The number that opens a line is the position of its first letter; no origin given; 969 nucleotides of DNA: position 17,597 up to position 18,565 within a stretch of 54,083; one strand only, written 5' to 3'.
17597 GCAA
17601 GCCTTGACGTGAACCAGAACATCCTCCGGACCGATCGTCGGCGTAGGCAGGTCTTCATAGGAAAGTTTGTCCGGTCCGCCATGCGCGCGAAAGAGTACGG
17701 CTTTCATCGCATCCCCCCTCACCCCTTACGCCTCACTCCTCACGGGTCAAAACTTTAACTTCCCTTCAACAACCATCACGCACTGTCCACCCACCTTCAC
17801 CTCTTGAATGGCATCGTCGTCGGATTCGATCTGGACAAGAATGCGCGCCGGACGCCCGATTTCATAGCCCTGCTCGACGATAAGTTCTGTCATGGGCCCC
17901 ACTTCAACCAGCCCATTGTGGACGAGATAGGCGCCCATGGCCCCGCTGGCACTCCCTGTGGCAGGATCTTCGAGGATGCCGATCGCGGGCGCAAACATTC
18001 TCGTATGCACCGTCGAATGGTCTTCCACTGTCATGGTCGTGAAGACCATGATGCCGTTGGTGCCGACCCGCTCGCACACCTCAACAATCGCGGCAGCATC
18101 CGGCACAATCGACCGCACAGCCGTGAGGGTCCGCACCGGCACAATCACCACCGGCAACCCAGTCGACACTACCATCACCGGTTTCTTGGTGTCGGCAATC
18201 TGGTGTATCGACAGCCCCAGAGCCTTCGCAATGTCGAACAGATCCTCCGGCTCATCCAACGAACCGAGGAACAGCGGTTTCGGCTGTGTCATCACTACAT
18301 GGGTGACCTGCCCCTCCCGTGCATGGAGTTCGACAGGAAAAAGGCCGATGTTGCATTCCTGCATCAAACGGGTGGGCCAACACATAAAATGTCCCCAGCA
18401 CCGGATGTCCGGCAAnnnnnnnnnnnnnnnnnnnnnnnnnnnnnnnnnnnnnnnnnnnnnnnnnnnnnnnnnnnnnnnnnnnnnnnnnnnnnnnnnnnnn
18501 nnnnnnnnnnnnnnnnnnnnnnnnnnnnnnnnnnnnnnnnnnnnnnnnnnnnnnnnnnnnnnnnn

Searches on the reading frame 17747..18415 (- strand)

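Call 65: search_protein_families(library=pfam, max_evalue=0.01, proteins=[window:17747-18415:-])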
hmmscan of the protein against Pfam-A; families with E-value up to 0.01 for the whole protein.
window:17747-18415:- (222 aa): 2 families
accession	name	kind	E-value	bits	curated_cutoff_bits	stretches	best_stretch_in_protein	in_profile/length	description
PF02567.21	PhzC-PhzF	-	1.1e-35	123.9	27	1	14-218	86-281/281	Phenazine biosynthesis-like protein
PF14578.12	GTP_EFTU_D4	-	0.0049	17.2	23.8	0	167-219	27-73/86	Elongation factor Tu domain 4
